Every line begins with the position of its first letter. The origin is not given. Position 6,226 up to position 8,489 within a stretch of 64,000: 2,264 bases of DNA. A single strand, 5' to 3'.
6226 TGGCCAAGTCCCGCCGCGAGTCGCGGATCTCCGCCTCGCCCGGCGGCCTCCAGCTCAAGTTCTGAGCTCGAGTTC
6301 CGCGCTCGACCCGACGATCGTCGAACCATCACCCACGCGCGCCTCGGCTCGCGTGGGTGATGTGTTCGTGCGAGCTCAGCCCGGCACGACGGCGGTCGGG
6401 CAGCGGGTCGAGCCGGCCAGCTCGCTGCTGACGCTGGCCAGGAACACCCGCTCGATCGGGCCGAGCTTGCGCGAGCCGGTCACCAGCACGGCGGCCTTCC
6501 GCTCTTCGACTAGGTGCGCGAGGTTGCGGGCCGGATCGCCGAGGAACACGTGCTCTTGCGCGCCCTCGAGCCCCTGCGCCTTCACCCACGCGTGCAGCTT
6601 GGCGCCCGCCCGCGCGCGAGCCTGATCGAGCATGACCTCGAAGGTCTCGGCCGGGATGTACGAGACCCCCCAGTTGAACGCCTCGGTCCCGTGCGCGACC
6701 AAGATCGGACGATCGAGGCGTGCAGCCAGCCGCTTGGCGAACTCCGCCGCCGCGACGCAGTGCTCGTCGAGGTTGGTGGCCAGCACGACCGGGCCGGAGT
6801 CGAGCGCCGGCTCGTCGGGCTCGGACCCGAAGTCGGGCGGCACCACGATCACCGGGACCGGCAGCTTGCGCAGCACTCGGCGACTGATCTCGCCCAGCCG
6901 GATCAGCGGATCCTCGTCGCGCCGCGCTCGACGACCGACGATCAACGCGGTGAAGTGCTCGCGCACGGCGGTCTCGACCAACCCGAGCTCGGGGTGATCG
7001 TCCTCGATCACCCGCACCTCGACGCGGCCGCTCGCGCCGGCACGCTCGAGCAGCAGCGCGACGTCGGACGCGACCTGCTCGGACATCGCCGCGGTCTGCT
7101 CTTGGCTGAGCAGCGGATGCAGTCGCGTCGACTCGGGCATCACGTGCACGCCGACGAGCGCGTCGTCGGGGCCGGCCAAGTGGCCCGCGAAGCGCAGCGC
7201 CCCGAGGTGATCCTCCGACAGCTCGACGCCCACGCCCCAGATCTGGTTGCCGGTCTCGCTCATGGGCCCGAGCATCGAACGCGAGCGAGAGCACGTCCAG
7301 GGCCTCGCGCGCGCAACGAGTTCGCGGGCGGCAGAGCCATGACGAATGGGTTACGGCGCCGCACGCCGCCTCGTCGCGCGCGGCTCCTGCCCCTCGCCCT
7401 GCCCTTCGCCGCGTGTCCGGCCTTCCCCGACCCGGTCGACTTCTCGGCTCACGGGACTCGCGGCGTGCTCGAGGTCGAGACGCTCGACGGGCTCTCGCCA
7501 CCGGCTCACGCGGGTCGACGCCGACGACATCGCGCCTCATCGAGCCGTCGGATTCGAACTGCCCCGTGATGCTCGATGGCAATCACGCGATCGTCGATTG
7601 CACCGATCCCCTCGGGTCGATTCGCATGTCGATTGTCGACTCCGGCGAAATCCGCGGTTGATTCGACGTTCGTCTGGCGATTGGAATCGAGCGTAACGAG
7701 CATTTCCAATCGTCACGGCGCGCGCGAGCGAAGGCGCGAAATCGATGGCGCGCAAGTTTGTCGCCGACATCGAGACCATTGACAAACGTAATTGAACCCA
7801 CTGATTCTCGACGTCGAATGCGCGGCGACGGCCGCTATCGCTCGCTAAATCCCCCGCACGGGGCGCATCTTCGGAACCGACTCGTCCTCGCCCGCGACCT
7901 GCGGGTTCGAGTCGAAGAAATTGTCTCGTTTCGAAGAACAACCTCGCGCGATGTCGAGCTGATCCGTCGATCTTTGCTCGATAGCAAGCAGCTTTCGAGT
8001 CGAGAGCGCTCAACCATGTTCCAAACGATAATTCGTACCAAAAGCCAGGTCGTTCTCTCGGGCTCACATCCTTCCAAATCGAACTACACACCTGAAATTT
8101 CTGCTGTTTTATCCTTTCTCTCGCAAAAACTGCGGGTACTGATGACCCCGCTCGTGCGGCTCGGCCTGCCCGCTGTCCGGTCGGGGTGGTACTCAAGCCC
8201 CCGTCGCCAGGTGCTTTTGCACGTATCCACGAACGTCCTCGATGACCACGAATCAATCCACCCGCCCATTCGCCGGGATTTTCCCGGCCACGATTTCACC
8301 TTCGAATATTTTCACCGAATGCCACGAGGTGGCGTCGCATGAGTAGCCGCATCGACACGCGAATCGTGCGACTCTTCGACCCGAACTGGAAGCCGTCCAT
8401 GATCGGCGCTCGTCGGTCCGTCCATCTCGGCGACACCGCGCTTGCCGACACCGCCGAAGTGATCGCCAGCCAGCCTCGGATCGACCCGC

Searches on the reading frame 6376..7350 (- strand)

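Call 43: search_protein_families(library=pfam, proteins=[window:6376-7350:-], max_evalue=0.01)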
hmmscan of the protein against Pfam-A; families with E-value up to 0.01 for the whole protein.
window:6376-7350:- (324 aa): 1 family
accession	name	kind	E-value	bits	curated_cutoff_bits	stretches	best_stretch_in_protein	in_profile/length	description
PF00582.32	Usp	-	1.4e-32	113.6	24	2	187-323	4-141/141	Universal stress protein family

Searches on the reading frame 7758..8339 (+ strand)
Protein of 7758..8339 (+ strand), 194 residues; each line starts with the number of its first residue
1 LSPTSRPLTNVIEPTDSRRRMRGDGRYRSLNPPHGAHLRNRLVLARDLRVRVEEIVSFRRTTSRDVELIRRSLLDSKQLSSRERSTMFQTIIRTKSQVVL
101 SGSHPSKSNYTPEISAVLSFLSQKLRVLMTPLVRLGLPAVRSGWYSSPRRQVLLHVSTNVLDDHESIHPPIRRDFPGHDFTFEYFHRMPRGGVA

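Call 75: search_protein_families(library=pfam, proteins=[window:7758-8339:+], max_evalue=0.1)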
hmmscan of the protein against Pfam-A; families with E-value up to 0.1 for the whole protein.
window:7758-8339:+ (194 aa): 1 family
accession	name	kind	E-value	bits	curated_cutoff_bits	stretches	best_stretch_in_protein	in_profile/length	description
PF01351.25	RNase_HII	-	0.059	13.7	25.8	1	67-102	29-65/199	Ribonuclease HII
